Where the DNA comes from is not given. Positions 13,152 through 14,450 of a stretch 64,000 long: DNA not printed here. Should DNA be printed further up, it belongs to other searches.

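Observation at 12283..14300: Tandem ATGA-coupled radical-SAM/SPASM paralogs immediately downstream of pseI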

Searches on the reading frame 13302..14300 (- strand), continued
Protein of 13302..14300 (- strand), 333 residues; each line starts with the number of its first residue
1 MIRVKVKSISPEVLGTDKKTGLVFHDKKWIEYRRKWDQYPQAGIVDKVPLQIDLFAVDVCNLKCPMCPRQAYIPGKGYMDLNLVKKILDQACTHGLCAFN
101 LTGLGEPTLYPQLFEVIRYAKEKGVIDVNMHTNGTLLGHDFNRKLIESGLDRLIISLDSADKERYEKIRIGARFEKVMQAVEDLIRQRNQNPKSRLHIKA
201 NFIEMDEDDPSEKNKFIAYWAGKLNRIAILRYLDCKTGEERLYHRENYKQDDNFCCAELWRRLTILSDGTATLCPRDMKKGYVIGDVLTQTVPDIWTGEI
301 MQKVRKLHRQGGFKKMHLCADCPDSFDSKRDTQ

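Call 53: search_protein_representatives(protein=window:13302-14300:-)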
Query: 333 residues. Proteins with E-value up to 0.001 (for the whole library): 34400; up to 1e-10: 9573; up to 1e-30: 645. The best 150 are listed.
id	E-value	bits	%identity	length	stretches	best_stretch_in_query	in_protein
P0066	1.2e-112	393.0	55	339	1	5-326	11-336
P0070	2.4e-88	313.1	46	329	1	11-325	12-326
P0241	2.7e-66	240.6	39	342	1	8-323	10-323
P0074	7.0e-64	232.6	40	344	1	27-322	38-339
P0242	2.9e-62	227.3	40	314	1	19-322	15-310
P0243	9.2e-61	222.4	38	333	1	25-323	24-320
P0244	6.0e-59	216.4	35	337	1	9-325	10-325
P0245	2.8e-58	214.2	37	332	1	3-322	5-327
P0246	3.0e-58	214.1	36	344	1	29-323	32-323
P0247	6.9e-56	206.3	37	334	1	25-322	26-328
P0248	7.3e-55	203.0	37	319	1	26-323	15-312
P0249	3.5e-54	200.8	35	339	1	27-322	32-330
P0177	1.6e-52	195.3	35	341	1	27-328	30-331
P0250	2.8e-52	194.5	35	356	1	28-323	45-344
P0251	2.8e-52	194.5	34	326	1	27-328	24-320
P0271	1.6e-48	182.2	34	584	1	25-322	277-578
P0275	2.1e-47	178.5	33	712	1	28-322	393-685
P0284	1.0e-46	176.2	34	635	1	24-322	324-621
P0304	8.6e-44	166.6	34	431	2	25-294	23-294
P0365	4.9e-40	154.2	34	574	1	45-325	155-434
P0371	7.7e-40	153.6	34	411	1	31-323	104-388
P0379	1.8e-39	152.4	34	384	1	56-324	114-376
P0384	2.3e-39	152.0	32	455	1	48-326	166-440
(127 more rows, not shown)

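Call 54: search_protein_families(library=pfam, proteins=[P0271, P0275, P0284, P0365, P0384, P0371, P0379, P0304], max_evalue=0.001)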
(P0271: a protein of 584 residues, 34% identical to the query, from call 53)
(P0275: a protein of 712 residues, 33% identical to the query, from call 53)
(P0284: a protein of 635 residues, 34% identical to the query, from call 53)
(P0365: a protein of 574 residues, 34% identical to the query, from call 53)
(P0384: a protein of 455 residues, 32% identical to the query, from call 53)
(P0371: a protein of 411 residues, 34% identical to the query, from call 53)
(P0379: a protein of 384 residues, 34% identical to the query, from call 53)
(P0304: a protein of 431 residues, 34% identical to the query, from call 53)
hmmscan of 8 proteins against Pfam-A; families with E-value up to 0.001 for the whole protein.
P0271 (584 aa): 3 families
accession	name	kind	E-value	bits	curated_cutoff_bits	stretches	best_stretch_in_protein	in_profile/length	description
PF04055.27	Radical_SAM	-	6.1e-17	62.7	29.5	1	309-475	4-164/166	Radical SAM superfamily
PF13186.11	SPASM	-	1.5e-13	51.3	21.5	1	512-578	1-66/67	Iron-sulfur cluster-binding domain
PF02348.25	CTP_transf_3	-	3.1e-11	43.9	22.6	1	5-121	2-118/217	Cytidylyltransferase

P0275 (712 aa): 3 families
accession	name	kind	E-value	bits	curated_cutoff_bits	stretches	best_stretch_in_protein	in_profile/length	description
PF04055.27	Radical_SAM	-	9.1e-21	75.2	29.5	1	420-555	2-139/166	Radical SAM superfamily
PF05050.19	Methyltransf_21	-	6.4e-19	69.2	22.7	1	86-240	1-173/173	Methyltransferase FkbM domain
PF13186.11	SPASM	-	2.9e-08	34.3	21.5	1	619-685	1-66/67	Iron-sulfur cluster-binding domain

P0284 (635 aa): 5 families
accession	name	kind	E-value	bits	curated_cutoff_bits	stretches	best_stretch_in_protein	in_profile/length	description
PF02826.25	2-Hacid_dh_C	-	7.4e-45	152.9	25.1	1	112-277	2-178/178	D-isomer specific 2-hydroxyacid dehydrogenase, NAD binding domain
PF00389.36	2-Hacid_dh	-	5.6e-27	94.5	24.6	1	26-304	21-129/134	D-isomer specific 2-hydroxyacid dehydrogenase, catalytic domain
PF04055.27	Radical_SAM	-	4.8e-24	85.8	29.5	1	354-509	1-152/166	Radical SAM superfamily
PF13186.11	SPASM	-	1.1e-12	48.4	21.5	1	552-621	1-66/67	Iron-sulfur cluster-binding domain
PF13353.11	Fer4_12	-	4.4e-05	24.2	22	1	359-473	14-126/137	4Fe-4S single cluster domain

P0365 (574 aa): 4 families
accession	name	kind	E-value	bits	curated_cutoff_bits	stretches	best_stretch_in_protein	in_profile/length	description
PF04055.27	Radical_SAM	-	8.2e-22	78.6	29.5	1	164-297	1-142/166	Radical SAM superfamily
PF13186.11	SPASM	-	3.6e-19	69.2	21.5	1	365-431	1-66/67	Iron-sulfur cluster-binding domain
PF14602.12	Hexapep_2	-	2.8e-11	43.4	27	1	49-83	2-34/34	Hexapeptide repeat of succinyl-transferase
PF00132.30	Hexapep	-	5.6e-11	42.1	27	1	49-83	2-36/36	Bacterial transferase hexapeptide (six repeats)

P0384 (455 aa): 5 families
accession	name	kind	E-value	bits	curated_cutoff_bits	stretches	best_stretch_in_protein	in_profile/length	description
PF04055.27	Radical_SAM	-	1.6e-16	61.4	29.5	1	172-304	1-139/166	Radical SAM superfamily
PF13186.11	SPASM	-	4.5e-15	56.1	21.5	1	370-436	1-66/67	Iron-sulfur cluster-binding domain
PF00583.31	Acetyltransf_1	-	3.5e-11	43.8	20.7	1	40-144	17-116/116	Acetyltransferase (GNAT) family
PF13673.13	Acetyltransf_10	-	4.1e-08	33.7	23.6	1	41-154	11-117/128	Acetyltransferase (GNAT) domain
PF13508.13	Acetyltransf_7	-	0.00022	22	27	1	56-144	3-82/84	Acetyltransferase (GNAT) domain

P0371 (411 aa): 2 families
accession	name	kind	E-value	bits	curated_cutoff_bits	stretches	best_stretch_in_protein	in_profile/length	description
PF04055.27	Radical_SAM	-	1.5e-16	61.5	29.5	1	127-261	1-137/166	Radical SAM superfamily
PF13186.11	SPASM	-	4.4e-11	43.3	21.5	1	321-387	1-66/67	Iron-sulfur cluster-binding domain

P0379 (384 aa): 2 families
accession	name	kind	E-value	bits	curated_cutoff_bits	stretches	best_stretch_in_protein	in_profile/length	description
PF04055.27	Radical_SAM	-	2.2e-18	67.4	29.5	1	113-248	2-142/166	Radical SAM superfamily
PF13186.11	SPASM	-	9.6e-12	45.5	21.5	1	309-374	1-66/67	Iron-sulfur cluster-binding domain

P0304 (431 aa): 2 families
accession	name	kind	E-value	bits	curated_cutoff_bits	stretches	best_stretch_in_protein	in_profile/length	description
PF04055.27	Radical_SAM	-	9.9e-17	62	29.5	1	54-209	3-157/166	Radical SAM superfamily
PF13186.11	SPASM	-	8.1e-07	29.7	21.5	0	256-287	1-34/67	Iron-sulfur cluster-binding domain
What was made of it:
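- Fusions exist with CTP_transf_3, GNAT, hexapeptide acyltransferase, FkbM methyltransferase and 2-hydroxyacid dehydrogenase (call 54). Family members are fused to GNAT and hexapeptide N-acyltransferases (call 54).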

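Call 65: search_protein_families(library=pfam, proteins=[L006:7751-9043:+, L014:5148-6317:+, L009:5110-6111:+, L016:6560-7216:+, L011:14162-15190:-, L024:5162-7231:-, L024:4233-5057:+, L034:5345-6433:+, L062:4671-5687:+, L062:5929-6717:+], max_evalue=0.001)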
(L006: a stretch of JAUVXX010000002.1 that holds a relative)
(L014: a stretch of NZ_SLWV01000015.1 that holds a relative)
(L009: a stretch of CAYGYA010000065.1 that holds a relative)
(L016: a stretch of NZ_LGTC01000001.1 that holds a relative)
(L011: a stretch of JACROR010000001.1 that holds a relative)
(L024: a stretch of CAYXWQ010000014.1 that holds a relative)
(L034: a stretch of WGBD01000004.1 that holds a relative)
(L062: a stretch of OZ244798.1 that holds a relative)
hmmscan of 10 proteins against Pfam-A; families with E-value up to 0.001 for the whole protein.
L006:7751-9043:+ (430 aa): 6 families
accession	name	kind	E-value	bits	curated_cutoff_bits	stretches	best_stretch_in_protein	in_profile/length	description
PF00483.29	NTP_transferase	-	3.7e-37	128.7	21.2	1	2-234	1-243/245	Nucleotidyl transferase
PF13242.12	Hydrolase_like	-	3.8e-16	59.2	22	1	355-425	2-75/75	HAD-hyrolase-like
PF12804.13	NTP_transf_3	-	2.5e-11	44.5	27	1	3-109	1-98/160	MobA-like NTP transferase domain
PF13419.12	HAD_2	-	6.2e-07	30.1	23.8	1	356-400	134-178/178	Haloacid dehalogenase-like hydrolase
PF08645.17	PNK3P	-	9.3e-06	25.9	22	1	265-386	21-129/161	Polynucleotide kinase 3 phosphatase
PF00702.32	Hydrolase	-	0.00022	22.1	26.4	0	221-394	51-191/191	haloacid dehalogenase-like hydrolase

L014:5148-6317:+ (389 aa): 1 family
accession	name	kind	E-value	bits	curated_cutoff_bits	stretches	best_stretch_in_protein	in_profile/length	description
PF02350.25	Epimerase_2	-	3.8e-95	319.1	30.6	1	23-368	2-346/347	UDP-N-acetylglucosamine 2-epimerase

L009:5110-6111:+ (333 aa): 4 families
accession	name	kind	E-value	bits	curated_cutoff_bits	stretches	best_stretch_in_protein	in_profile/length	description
PF22725.1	GFO_IDH_MocA_C3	-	4.1e-14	53.1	27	1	126-247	4-124/124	GFO/IDH/MocA C-terminal domain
PF01408.29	GFO_IDH_MocA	-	3.6e-13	50.7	24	1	2-108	2-113/120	Oxidoreductase family, NAD-binding Rossmann fold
PF02894.22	GFO_IDH_MocA_C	-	5.4e-13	49.7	22.9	1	127-329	1-215/218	Oxidoreductase family, C-terminal alpha/beta domain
PF03446.21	NAD_binding_2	-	0.00037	21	21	0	5-62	4-57/161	NAD binding domain of 6-phosphogluconate dehydrogenase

L016:6560-7216:+ (218 aa): 4 families
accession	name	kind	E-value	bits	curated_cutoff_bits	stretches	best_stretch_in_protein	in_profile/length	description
PF00132.30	Hexapep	-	2.1e-22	78.3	27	3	150-182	2-34/36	Bacterial transferase hexapeptide (six repeats)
PF17836.7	PglD_N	-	2.9e-11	44.2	23.4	1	10-92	2-77/78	PglD N-terminal domain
PF14602.12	Hexapep_2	-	2.9e-10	40.1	27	1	168-202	2-34/34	Hexapeptide repeat of succinyl-transferase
PF25084.1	LbH_EIF2B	-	1.1e-07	32.3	54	1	107-174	38-103/105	EIF2B subunit epsilon LbH domain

L011:14162-15190:- (342 aa): 6 families
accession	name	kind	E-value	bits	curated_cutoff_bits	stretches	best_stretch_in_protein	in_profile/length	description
PF13489.12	Methyltransf_23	-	5.6e-23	81.9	27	1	125-279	8-157/164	Methyltransferase domain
PF08242.18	Methyltransf_12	-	2.1e-11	44.8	30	1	144-230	1-96/98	Methyltransferase domain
PF08241.18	Methyltransf_11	-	3.7e-11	43.9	21.2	1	144-234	1-95/95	Methyltransferase domain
PF13649.12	Methyltransf_25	-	2.3e-07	31.8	27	1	145-226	3-93/97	Methyltransferase domain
PF13847.12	Methyltransf_31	-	3e-07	30.7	27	1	138-238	2-113/145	Methyltransferase domain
PF07021.18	MetW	-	8.7e-06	25.9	21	1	135-224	9-100/193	Methionine biosynthesis protein MetW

L024:5162-7231:- (689 aa): 2 families
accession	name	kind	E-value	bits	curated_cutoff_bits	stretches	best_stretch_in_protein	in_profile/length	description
PF01973.23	MptE-like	-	1.7e-26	93.5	34.6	1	290-443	12-169/171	6-hydroxymethylpterin diphosphokinase MptE-like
PF20157.4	Maf_flag10_N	-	3.7e-10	40.1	23.5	1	25-229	2-191/228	Glycosyltransferase Maf N-terminal domain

L024:4233-5057:+ (274 aa): 2 families
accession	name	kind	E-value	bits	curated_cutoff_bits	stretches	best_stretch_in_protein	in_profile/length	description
PF00669.25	Flagellin_N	-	5.2e-40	137.1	26.6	1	5-140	1-136/139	Bacterial flagellin N-terminal helical region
PF00700.27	Flagellin_C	-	1e-28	99.9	23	1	189-273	2-86/86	Bacterial flagellin C-terminal helical region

L034:5345-6433:+ (362 aa): 6 families
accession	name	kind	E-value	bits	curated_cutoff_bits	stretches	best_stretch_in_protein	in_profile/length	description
PF00534.26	Glycos_transf_1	-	2.3e-26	92.8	26.4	1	175-339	3-172/172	Glycosyl transferases group 1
PF13692.12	Glyco_trans_1_4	-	6.1e-25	88.6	27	1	188-320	3-137/142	Glycosyl transferases group 1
PF13439.12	Glyco_transf_4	-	9.9e-22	78.2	28.5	1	12-157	1-165/170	Glycosyltransferase Family 4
PF13579.12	Glyco_trans_4_4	-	4.6e-11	43.8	29.7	1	13-156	1-157/158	Glycosyl transferase 4-like domain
PF20706.3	GT4-conflict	-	7.2e-07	29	26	1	192-302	203-324/385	Family 4 Glycosyltransferase in conflict systems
PF13477.12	Glyco_trans_4_2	-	0.00031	21.4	23.4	1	16-112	10-109/139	Glycosyl transferase 4-like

L062:4671-5687:+ (338 aa): 5 families
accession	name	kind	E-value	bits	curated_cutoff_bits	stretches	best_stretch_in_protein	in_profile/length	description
PF06723.19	MreB_Mbl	-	2.9e-132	440.9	27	1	7-331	2-326/327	MreB/Mbl protein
PF00012.26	HSP70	-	1.5e-08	33.8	20.6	1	100-198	135-239/599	Hsp70 protein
PF14450.12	FtsA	-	6e-07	30.3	31.8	1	153-312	1-120/127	Cell division protein FtsA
PF00022.25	Actin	-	3.7e-06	26.2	27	0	31-195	30-189/410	Actin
PF11104.14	PilM_2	-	9.3e-05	21.9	27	0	153-201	183-227/340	Type IV pilus assembly protein PilM;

L062:5929-6717:+ (262 aa): 2 families
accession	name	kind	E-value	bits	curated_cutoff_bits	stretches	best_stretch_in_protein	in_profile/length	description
PF01709.26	Transcrip_reg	-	3.7e-53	179.9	27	1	96-250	2-160/160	TACO1/YebC second and third domain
PF20772.2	TACO1_YebC_N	-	3.2e-34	117.7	36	1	17-88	1-73/73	TACO1/YebC protein N-terminal domain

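Call 71: find_encoding_contigs(protein=P0284, flank=8000, max_places=2)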
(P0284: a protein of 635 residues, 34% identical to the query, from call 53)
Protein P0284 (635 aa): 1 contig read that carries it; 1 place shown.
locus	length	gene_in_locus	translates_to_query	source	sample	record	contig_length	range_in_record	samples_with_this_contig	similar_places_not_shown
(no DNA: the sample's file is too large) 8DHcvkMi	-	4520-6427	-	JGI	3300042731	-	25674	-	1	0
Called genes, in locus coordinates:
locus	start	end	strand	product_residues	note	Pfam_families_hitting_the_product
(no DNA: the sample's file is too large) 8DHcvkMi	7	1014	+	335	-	PF27859:LIC12162 (weak)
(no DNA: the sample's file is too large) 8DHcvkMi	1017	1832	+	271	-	-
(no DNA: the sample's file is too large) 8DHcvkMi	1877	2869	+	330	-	PF13489:Methyltransf_23, PF08241:Methyltransf_11 (weak), PF08242:Methyltransf_12 (weak), PF13649:Methyltransf_25 (faint)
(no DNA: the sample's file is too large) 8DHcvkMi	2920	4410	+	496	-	PF02310:B12-binding, PF04055:Radical_SAM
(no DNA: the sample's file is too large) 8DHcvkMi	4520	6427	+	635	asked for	PF00389:2-Hacid_dh, PF02826:2-Hacid_dh_C, PF04055:Radical_SAM, PF13186:SPASM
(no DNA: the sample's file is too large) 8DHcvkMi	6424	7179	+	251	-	PF02348:CTP_transf_3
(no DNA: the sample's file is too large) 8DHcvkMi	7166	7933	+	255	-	PF00106:adh_short, PF08659:KR, PF13561:adh_short_C2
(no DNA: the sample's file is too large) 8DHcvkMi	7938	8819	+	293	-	PF01073:3Beta_HSD, PF01370:Epimerase, PF02719:Polysacc_synt_2, PF04321:RmlD_sub_bind, PF05368:NmrA, PF07993:NAD_binding_4 (faint), PF13460:NAD_binding_10, PF16363:GDP_Man_Dehyd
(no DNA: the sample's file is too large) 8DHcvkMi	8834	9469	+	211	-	PF00702:Hydrolase, PF12710:HAD (faint), PF13419:HAD_2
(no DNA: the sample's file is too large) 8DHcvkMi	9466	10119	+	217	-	PF04199:Cyclase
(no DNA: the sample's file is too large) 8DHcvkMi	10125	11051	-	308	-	PF00535:Glycos_transf_2, PF10111:Glyco_tranf_2_2, PF13506:Glyco_transf_21, PF13641:Glyco_tranf_2_3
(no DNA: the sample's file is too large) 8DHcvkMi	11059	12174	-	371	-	PF00155:Aminotran_1_2, PF01041:DegT_DnrJ_EryC1, PF00266:Aminotran_5 (weak), PF01212:Beta_elim_lyase (weak)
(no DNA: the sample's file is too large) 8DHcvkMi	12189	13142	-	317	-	PF01073:3Beta_HSD, PF01370:Epimerase, PF02719:Polysacc_synt_2, PF04321:RmlD_sub_bind, PF07993:NAD_binding_4, PF13460:NAD_binding_10, PF16363:GDP_Man_Dehyd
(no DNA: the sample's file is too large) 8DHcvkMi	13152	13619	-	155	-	PF00908:dTDP_sugar_isom, PF05523:FdtA, PF14667:Polysacc_synt_C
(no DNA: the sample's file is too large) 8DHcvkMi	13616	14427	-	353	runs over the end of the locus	PF00483:NTP_transferase, PF12804:NTP_transf_3 (weak), PF24894:Hexapep_GlmU (faint), PF07959:Fucose_pyrophosphorylase (weak), PF25087:GMPPB_C (weak), PF25084:LbH_EIF2B (weak), PF00132:Hexapep (faint), PF25087:GMPPB_C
